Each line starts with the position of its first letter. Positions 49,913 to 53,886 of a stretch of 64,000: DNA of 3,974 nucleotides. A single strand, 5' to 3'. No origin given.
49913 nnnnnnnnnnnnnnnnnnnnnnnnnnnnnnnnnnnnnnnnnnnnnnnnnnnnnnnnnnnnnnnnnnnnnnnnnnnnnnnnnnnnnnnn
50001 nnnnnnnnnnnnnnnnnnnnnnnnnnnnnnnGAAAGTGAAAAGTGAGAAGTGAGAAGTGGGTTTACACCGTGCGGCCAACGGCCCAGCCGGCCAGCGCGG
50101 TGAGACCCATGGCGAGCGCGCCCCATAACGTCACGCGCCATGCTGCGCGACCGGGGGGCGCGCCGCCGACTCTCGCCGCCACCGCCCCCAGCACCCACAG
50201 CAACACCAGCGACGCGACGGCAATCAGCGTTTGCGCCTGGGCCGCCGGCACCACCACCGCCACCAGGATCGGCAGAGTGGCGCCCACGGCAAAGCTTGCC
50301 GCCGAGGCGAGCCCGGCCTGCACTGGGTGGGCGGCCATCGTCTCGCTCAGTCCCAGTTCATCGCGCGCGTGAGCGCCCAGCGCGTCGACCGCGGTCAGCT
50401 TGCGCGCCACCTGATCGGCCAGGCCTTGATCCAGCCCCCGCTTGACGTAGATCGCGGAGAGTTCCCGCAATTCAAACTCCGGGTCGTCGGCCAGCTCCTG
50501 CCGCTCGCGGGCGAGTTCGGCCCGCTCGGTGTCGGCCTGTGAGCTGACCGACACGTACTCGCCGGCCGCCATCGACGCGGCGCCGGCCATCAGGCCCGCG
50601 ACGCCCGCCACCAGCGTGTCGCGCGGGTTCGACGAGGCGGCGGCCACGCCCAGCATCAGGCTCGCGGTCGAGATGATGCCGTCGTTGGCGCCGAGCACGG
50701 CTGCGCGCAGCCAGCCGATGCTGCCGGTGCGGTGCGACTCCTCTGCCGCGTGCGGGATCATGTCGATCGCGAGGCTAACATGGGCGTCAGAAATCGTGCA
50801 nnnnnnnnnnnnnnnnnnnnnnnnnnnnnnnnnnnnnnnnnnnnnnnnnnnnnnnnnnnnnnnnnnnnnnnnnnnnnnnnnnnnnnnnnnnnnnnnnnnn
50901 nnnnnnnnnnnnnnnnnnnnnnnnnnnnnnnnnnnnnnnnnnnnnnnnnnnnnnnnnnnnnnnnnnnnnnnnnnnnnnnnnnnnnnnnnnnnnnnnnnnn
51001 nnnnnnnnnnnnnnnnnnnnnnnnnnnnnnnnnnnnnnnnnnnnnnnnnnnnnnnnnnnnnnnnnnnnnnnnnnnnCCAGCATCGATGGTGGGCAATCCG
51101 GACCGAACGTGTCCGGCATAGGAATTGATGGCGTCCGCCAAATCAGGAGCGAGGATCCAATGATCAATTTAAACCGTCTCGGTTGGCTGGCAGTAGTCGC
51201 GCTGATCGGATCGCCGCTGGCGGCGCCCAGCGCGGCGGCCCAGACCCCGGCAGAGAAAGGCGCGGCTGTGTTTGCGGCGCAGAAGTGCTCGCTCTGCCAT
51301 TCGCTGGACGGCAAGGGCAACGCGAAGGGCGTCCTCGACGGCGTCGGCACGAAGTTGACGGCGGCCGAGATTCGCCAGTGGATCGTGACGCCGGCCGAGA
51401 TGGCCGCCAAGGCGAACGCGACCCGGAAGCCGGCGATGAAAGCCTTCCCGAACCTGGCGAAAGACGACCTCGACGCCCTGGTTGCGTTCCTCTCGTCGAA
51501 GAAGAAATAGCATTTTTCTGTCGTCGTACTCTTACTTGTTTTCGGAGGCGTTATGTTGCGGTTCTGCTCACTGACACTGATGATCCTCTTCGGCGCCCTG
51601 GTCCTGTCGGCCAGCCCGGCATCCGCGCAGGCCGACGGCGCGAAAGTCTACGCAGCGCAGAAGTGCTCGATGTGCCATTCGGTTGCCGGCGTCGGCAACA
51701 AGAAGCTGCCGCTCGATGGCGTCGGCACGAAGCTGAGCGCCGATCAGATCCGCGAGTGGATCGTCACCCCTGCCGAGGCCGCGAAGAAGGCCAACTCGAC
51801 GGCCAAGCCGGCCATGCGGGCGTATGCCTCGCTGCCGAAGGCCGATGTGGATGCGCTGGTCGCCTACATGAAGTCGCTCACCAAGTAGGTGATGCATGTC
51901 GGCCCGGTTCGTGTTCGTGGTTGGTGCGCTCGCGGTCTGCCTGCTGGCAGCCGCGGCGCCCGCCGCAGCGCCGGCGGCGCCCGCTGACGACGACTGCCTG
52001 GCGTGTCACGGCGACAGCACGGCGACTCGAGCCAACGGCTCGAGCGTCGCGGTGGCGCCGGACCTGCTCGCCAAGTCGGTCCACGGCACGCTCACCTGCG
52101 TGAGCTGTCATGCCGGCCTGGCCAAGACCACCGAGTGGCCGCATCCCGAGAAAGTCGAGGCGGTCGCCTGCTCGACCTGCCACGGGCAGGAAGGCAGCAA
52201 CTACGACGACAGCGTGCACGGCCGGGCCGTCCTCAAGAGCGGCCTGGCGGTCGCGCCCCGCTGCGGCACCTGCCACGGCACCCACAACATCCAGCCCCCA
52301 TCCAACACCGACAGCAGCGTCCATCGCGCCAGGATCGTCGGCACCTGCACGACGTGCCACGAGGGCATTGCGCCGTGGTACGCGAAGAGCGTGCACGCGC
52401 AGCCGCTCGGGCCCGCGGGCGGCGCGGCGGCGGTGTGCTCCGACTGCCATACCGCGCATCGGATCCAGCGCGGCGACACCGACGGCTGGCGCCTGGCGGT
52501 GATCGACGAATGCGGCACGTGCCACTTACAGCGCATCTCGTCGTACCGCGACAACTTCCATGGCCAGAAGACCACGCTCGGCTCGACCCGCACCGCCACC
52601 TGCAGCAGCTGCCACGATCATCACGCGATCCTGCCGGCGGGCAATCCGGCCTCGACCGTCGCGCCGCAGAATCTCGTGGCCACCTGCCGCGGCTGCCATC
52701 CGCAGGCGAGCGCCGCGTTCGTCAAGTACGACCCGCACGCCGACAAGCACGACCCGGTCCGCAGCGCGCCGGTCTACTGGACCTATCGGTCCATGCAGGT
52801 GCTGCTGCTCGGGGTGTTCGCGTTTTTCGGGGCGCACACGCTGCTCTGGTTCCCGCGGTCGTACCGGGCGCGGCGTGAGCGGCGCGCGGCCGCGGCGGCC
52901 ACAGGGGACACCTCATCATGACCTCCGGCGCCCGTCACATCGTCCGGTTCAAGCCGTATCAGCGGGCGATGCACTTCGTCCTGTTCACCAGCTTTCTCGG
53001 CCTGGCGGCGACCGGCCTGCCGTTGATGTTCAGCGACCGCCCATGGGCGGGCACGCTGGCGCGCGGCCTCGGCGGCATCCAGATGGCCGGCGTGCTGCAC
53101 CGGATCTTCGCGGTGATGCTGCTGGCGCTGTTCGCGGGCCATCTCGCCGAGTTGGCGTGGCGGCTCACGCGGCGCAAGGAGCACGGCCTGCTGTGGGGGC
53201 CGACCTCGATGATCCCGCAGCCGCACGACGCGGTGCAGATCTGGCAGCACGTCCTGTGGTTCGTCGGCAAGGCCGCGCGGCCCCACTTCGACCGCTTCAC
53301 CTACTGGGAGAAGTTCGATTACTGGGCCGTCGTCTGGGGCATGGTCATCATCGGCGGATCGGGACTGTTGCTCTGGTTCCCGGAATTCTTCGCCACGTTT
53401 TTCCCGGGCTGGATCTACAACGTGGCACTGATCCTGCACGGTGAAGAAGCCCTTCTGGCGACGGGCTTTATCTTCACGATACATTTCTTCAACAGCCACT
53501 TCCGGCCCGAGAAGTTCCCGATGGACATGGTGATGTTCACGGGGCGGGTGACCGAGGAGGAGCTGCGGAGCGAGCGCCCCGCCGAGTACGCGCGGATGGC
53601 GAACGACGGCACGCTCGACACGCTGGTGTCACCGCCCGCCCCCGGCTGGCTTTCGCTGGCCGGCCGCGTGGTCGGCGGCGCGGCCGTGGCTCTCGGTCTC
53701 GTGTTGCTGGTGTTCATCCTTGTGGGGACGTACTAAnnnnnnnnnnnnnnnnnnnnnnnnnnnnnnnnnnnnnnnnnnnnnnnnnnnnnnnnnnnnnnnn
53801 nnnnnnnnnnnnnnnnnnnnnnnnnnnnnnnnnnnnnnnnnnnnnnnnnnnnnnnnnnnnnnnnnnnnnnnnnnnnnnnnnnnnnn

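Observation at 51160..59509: Multihaem locus joining an MtrA/MtrB-type porin-cytochrome conduit to two different inner-membrane quinol-oxidoreductase-like modules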

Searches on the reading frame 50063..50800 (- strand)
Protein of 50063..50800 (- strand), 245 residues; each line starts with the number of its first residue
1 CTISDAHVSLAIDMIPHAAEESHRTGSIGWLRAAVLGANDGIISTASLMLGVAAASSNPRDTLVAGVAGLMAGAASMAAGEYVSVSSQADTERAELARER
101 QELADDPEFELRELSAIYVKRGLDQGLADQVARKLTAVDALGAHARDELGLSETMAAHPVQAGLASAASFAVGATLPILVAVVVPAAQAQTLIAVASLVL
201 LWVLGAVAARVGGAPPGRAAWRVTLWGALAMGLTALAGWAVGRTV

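Call 31: search_protein_families(library=pfam, proteins=[window:50063-50800:-], max_evalue=0.00001)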
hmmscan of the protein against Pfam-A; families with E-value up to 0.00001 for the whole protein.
window:50063-50800:- (245 aa): 1 family
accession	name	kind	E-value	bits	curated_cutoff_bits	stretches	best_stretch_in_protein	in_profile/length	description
PF01988.24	VIT1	-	2.9e-65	220.5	28.1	1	31-238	1-213/214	VIT family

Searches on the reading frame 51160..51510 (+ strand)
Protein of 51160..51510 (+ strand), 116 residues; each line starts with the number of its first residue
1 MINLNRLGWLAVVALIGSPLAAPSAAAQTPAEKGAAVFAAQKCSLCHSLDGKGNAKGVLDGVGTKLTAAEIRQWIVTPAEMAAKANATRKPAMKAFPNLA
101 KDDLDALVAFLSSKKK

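Call 3: search_protein_families(library=pfam, proteins=[window:51160-51510:+], max_evalue=0.01)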
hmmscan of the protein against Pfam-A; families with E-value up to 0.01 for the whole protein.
window:51160-51510:+ (116 aa): 2 families
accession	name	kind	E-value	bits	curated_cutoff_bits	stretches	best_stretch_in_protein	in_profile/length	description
PF00034.26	Cytochrom_C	-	2.2e-10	42.2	21.3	1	31-114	1-89/90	Cytochrome c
PF13442.11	Cytochrome_CBB3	-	2.8e-08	34.4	27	1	31-111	3-68/68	Cytochrome C oxidase, cbb3-type, subunit III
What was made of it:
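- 51160..51510 (+): g1: periplasmic monohaem class I cytochrome c. It has one CxxCH and a single His, so the sixth ligand cannot be His. Pfam Cytochrom_C 42 bits and Cytochrome_CBB3 (call 3).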

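Call 4: search_protein_families(library=ncbifam, proteins=[window:51160-51510:+], max_evalue=0.01)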
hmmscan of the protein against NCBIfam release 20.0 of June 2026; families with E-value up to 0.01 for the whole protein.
window:51160-51510:+ (116 aa): 8 families
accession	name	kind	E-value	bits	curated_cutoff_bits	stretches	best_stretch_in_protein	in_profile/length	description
NF045774.1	cytochro_C551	exception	3.7e-06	26.9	118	1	28-77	36-84/110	cytochrome c551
TIGR00782.1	ccoP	equivalog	5.8e-06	25.8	179.95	1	27-112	199-279/285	cytochrome-c oxidase, cbb3-type subunit III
NF045773.1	cytochro_C550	exception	2.9e-05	24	125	1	28-83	46-101/118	cytochrome c550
TIGR02603.1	CxxCH_TIGR02603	domain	4.9e-05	23.3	68.15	1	31-89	3-61/134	putative heme-binding domain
NF050122.1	bc1_QcrC_actin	exception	0.00018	20.9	200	1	18-113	28-116/253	cytochrome bc1 complex diheme cytochrome c subunit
TIGR04485.1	thiosulf_SoxX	equivalog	0.0002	22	61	1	42-113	4-77/78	sulfur oxidation c-type cytochrome SoxX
NF011054.0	PRK14486.1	equivalog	0.00021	20.9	447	1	20-115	204-291/294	putative bifunctional cbb3-type cytochrome c oxidase subunit II/cytochrome c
NF040971.1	cytc_ExtS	equivalog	0.0013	18.1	100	1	11-81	58-129/262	selenite/tellurite reduction operon c-type cytochrome lipoprotein ExtS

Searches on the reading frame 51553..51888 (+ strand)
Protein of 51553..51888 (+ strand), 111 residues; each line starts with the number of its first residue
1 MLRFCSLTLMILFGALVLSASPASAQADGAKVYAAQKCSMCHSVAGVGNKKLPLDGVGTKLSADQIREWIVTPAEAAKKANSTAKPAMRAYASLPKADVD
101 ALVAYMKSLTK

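Call 3: search_protein_families(library=pfam, proteins=[window:51553-51888:+], max_evalue=0.01)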
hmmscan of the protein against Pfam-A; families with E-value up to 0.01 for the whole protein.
window:51553-51888:+ (111 aa): 3 families
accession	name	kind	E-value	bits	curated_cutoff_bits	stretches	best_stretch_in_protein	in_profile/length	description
PF00034.26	Cytochrom_C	-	6.5e-11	43.8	21.3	1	27-109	2-89/90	Cytochrome c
PF13442.11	Cytochrome_CBB3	-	2.2e-09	38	27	1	26-106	3-68/68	Cytochrome C oxidase, cbb3-type, subunit III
PF02433.20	FixO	-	0.0043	17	29.6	0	75-109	181-215/219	Cytochrome C oxidase, mono-heme subunit/FixO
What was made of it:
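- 51553..51888 (+): g2: paralogous monohaem class I cytochrome c. Pfam Cytochrom_C 43.8 bits (call 3).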

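Call 4: search_protein_families(library=ncbifam, proteins=[window:51553-51888:+], max_evalue=0.01)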
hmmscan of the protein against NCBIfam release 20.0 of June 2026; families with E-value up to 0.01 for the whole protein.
window:51553-51888:+ (111 aa): 9 families
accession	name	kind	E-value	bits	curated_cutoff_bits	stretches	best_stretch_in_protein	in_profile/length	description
TIGR02603.1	CxxCH_TIGR02603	domain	4.9e-06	26.6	68.15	1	30-84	6-61/134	putative heme-binding domain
NF045774.1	cytochro_C551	exception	2.5e-05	24.2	118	1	24-71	37-83/110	cytochrome c551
NF045773.1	cytochro_C550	exception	0.00013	21.8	125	1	24-74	47-96/118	cytochrome c550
NF045930.1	Cytc6PetJCyano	equivalog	0.00015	21.6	135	1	7-106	7-102/110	cytochrome c6 PetJ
TIGR00782.1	ccoP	equivalog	0.00035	20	179.95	1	25-109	202-281/285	cytochrome-c oxidase, cbb3-type subunit III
TIGR04485.1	thiosulf_SoxX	equivalog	0.00038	21.1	61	1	37-108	4-77/78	sulfur oxidation c-type cytochrome SoxX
NF011054.0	PRK14486.1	equivalog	0.0015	18.1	447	1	23-109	212-290/294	putative bifunctional cbb3-type cytochrome c oxidase subunit II/cytochrome c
NF050122.1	bc1_QcrC_actin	exception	0.0026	17.1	200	1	24-109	39-117/253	cytochrome bc1 complex diheme cytochrome c subunit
NF011055.0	PRK14487.1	subfamily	0.006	16.1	218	0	86-110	185-199/212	cbb3-type cytochrome c oxidase subunit II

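Call 50: search_solved_structures(query=window:51553-51888:+, max_evalue=10)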
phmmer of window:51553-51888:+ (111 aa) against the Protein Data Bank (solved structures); distinct sequences matched with E-value up to 10: 17.
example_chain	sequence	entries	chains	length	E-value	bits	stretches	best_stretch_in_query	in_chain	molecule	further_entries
1w2l_A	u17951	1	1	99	0.0077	19.8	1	29-108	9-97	CYTOCHROME OXIDASE SUBUNIT II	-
9jqa_C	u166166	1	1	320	0.016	18.8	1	52-109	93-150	Fructose dehydrogenase cytochrome subunit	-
1etp_A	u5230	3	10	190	0.065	16.9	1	35-109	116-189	CYTOCHROME C4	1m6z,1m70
7w2j_C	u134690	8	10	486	0.084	16.5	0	52-109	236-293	Fructose dehydrogenase cytochrome subunit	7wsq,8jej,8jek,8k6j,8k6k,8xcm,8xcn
7zs1_A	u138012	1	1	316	0.26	14.9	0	37-81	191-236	Hypothetical (Diheme) protein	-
7zs0_A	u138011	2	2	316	0.26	14.9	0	37-81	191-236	Hypothetical (Diheme) protein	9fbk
7zs2_A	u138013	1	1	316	0.26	14.9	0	37-81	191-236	Hypothetical (Diheme) protein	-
2fwl_A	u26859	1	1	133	0.28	14.8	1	25-70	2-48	Cytochrome c-552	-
9msz_A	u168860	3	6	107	0.3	14.7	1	22-57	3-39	Cytochrome c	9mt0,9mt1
2yev_B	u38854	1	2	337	0.36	14.5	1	19-109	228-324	CYTOCHROME C OXIDASE SUBUNIT 2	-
1foc_A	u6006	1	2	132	0.41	14.3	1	25-70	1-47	CYTOCHROME RC557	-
5mxy_A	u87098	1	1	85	0.55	13.9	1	27-107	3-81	Cytochrome c-552 Ks_3358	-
9g83_v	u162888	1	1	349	0.72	13.5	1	23-109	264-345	Cbb3-type cytochrome c oxidase subunit CcoP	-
3cyt_O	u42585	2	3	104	1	13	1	27-52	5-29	CYTOCHROME C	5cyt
1i54_A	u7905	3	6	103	1.1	12.9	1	28-52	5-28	CYTOCHROME C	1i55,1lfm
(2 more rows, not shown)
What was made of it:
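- Tried and rejected: MtoD homology of g1/g2 was rejected (call 50).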

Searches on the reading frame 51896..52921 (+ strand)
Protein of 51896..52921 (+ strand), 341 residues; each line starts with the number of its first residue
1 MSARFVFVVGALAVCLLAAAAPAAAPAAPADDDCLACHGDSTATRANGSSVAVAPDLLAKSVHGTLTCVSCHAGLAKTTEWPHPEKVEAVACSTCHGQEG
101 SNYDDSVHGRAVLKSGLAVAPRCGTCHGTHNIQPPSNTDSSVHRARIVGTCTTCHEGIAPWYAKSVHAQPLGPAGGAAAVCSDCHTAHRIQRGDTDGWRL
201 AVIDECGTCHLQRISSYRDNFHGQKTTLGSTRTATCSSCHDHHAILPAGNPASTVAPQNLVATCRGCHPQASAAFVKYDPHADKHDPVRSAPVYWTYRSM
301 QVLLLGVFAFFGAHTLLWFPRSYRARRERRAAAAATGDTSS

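Call 3: search_protein_families(library=pfam, proteins=[window:51896-52921:+], max_evalue=0.01)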
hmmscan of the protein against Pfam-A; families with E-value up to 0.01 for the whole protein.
window:51896-52921:+ (341 aa): 5 families
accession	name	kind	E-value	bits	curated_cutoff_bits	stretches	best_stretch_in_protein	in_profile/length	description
PF14522.11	Cytochrome_C7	-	2.6e-15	56.4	24.8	3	64-127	12-66/67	Cytochrome c7 and related cytochrome c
PF14537.11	Cytochrom_c3_2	-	4.9e-13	49.8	25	2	27-96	22-78/79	Cytochrome c3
PF09699.15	Paired_CXXCH_1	-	4.7e-09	36.2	20.6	1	122-157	7-38/41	Doubled CXXCH motif (Paired_CXXCH_1)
PF03264.19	Cytochrom_NNT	-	1.1e-06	28.9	24.1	0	30-77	124-169/174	NapC/NirT cytochrome c family, N-terminal region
PF22678.1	Cytochrom_c_NrfB-like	-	1.2e-05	26.1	27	1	34-97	1-66/89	Cytochrome c-type protein NrfB-like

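Call 4: search_protein_families(library=ncbifam, proteins=[window:51896-52921:+], max_evalue=0.01)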
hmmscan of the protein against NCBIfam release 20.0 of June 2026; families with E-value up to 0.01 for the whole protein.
window:51896-52921:+ (341 aa): 10 families
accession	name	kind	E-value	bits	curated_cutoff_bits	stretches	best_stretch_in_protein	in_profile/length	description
NF041028.1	decahem_GSU2203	exception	1.9e-08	33.9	325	2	83-277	30-216/317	GSU2203 family decaheme c-type cytochrome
TIGR04257.1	nanowire_3heme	domain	6.4e-06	26.2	40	0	227-273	25-63/75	c(7)-type cytochrome triheme domain-containing protein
NF008659.0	PRK11659.1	equivalog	3.4e-05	23.6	184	1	33-97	77-143/188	cytochrome c nitrite reductase pentaheme subunit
TIGR02161.1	napC_nirT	subfamily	0.00045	20.2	310.6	0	150-189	47-86/185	periplasmic nitrate (or nitrite) reductase c-type cytochrome, NapC/NirT family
NF040968.1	FeS_ExtO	equivalog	0.0033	16.3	200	1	46-110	19-83/416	selenite/tellurite reduction operon b-type cytochrome iron-sulfur cluster-binding subunit ExtO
TIGR03146.1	cyt_nit_nrfB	equivalog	0.0043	17.3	166.6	0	67-97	86-117/145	cytochrome c nitrite reductase pentaheme subunit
TIGR01904.2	GSu_C4xC__C2xCH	domain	0.0048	16.6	27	0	178-218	21-64/73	CxxxxCH/CxxCH domain c-type cytochrome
NF040967.1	cytc_ExtN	equivalog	0.0054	15.6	200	0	46-114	19-87/415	selenite/tellurite reduction operon c-type cytochrome ExtN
TIGR04315.1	octaheme_Shew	subfamily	0.0075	15.3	375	1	33-96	189-250/440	tetrathionate reductase family octaheme c-type cytochrome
NF007906.0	PRK10617.1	equivalog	0.0091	15.8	349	0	142-189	48-95/200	cytochrome c-type protein NapC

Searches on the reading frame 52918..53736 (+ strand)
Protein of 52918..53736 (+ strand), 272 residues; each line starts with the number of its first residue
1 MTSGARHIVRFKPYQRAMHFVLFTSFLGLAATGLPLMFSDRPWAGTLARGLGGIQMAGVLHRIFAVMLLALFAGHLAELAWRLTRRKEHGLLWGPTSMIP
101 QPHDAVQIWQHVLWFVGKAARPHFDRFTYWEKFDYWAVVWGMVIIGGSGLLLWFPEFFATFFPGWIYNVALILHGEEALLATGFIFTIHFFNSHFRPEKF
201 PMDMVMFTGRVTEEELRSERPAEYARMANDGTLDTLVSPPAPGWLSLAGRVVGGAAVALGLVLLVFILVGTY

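Call 3: search_protein_families(library=pfam, proteins=[window:52918-53736:+], max_evalue=0.01)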
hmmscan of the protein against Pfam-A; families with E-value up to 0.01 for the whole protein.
window:52918-53736:+ (272 aa): 2 families
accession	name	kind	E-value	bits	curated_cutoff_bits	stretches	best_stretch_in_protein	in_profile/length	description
PF01292.26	Ni_hydr_CYTB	-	3.2e-07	30.7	30.1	1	9-87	93-170/179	Prokaryotic cytochrome b561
PF14358.11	DUF4405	-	0.0014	19.5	26.7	1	19-77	3-63/66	Domain of unknown function (DUF4405)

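Call 4: search_protein_families(library=ncbifam, proteins=[window:52918-53736:+], max_evalue=0.01)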
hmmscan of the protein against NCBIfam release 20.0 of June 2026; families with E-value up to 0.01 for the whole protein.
window:52918-53736:+ (272 aa): 3 families
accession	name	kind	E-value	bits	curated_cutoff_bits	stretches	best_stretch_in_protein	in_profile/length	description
TIGR01583.1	formate-DH-gamm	equivalog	3.9e-11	43.3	115.85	1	8-222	2-196/204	formate dehydrogenase subunit gamma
NF007924.0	PRK10639.1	equivalog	6.2e-10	39.2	341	2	125-194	105-172/211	formate dehydrogenase cytochrome b556 subunit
NF007558.0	PRK10179.1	equivalog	4.8e-07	29.7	339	1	4-194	3-174/217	formate dehydrogenase-N subunit gamma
